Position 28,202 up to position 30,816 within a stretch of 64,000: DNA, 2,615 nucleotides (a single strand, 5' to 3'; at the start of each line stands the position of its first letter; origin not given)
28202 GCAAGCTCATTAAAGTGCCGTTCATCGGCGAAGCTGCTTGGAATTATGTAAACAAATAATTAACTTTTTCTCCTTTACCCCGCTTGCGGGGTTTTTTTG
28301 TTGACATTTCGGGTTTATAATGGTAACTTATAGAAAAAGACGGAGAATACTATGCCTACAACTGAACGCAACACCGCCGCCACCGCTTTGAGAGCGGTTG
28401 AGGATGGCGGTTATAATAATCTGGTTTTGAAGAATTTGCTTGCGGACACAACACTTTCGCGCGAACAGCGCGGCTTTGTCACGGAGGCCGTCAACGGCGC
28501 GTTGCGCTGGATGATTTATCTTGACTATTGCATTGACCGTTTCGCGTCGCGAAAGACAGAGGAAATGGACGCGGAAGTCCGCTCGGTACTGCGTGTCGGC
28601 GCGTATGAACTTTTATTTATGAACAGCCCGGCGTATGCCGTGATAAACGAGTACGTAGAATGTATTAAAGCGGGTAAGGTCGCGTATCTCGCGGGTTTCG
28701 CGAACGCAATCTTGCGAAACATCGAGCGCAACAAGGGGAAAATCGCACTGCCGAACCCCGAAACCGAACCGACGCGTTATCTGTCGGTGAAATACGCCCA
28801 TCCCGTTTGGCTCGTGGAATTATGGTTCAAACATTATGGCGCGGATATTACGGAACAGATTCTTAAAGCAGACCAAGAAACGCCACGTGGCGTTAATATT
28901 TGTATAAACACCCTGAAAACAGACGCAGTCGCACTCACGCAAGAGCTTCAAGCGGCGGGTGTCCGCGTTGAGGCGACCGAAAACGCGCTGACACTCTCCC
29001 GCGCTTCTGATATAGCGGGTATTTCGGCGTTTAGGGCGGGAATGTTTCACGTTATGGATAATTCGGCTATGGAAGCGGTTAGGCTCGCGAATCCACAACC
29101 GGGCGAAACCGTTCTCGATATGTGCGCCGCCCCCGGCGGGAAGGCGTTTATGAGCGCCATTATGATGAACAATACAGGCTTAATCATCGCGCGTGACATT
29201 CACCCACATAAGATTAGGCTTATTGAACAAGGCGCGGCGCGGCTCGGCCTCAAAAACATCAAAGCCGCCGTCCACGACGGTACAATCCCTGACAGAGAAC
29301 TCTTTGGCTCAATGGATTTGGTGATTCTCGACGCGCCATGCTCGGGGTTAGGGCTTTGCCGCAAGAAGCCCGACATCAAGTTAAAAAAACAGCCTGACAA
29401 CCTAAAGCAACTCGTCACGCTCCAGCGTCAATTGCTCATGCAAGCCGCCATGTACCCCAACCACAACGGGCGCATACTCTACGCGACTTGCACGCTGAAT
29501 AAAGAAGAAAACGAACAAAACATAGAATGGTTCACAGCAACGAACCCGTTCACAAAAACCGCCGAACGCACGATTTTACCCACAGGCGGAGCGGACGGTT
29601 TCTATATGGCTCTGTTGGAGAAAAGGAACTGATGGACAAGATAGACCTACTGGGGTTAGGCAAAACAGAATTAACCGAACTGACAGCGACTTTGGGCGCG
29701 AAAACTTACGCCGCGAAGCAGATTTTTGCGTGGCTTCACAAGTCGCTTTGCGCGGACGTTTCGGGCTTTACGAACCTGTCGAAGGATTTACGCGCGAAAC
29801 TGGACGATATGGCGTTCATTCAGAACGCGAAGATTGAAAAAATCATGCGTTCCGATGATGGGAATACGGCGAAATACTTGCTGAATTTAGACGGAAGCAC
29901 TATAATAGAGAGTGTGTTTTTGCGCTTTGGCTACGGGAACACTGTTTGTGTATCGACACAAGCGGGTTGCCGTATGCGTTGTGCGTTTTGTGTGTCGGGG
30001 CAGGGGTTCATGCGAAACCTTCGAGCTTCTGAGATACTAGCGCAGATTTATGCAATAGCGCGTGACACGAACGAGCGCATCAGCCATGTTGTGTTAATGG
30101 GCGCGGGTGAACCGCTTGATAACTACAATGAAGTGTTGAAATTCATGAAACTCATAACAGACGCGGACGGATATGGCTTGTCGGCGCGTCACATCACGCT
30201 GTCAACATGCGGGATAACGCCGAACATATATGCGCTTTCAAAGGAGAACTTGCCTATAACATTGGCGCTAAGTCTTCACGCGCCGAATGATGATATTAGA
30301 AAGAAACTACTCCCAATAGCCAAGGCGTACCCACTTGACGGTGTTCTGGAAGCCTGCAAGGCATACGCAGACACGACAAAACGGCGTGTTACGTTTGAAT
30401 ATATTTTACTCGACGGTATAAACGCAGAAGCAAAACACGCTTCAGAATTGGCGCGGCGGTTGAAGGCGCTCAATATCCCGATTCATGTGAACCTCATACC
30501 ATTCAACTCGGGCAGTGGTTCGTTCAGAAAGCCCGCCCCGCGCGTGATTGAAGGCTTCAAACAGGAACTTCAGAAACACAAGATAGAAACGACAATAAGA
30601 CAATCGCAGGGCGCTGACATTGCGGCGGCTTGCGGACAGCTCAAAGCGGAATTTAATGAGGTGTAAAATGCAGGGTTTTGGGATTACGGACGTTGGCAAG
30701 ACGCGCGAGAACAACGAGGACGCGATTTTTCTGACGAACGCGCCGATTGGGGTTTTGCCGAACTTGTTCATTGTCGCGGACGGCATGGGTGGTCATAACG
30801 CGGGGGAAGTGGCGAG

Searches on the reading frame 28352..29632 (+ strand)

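Call 32: search_protein_families(library=pfam, proteins=[window:28352-29632:+], max_evalue=0.001)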
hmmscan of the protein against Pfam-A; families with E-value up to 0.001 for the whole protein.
window:28352-29632:+ (426 aa): 5 families
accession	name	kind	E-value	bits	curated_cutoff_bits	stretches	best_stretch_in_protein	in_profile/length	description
PF01189.24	Methyltr_RsmB-F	-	2.8e-43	148.4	27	1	246-401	4-160/199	16S rRNA methyltransferase RsmB/F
PF01029.23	NusB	-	9.2e-28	97.7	23.1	1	4-126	2-133/133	NusB family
PF22458.1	RsmF-B_ferredox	-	1.5e-10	41.5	27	1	150-221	1-73/74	Methyltr_RsmF/B-like, ferredoxin-like domain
PF13847.12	Methyltransf_31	-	3.2e-05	24.1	27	1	250-386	3-118/145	Methyltransferase domain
PF01728.25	FtsJ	-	0.00043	20.7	24.1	1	242-377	15-137/181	FtsJ-like methyltransferase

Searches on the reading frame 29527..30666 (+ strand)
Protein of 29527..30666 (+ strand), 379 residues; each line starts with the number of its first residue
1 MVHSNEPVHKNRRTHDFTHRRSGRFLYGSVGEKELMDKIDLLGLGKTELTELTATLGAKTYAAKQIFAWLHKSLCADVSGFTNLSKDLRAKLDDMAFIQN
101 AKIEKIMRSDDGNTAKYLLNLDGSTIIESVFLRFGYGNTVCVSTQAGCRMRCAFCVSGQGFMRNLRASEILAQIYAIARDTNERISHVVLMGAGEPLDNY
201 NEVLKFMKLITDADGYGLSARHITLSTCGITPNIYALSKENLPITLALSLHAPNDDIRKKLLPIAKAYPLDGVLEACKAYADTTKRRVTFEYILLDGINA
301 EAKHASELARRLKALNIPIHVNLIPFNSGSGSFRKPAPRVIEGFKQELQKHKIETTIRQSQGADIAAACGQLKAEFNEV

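Call 32: search_protein_families(library=pfam, proteins=[window:29527-30666:+], max_evalue=0.001)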
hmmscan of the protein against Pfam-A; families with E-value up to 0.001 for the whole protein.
window:29527-30666:+ (379 aa): 3 families
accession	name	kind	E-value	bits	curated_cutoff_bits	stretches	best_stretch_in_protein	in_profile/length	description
PF04055.27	Radical_SAM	-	2.4e-18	67.3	29.5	1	143-302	2-158/166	Radical SAM superfamily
PF21016.3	RlmN_N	-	1.8e-15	56.9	24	1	39-98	1-60/60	Ribosomal RNA large subunit methyltransferase N-terminal domain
PF13353.11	Fer4_12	-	0.00041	21.1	22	1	136-212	4-79/137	4Fe-4S single cluster domain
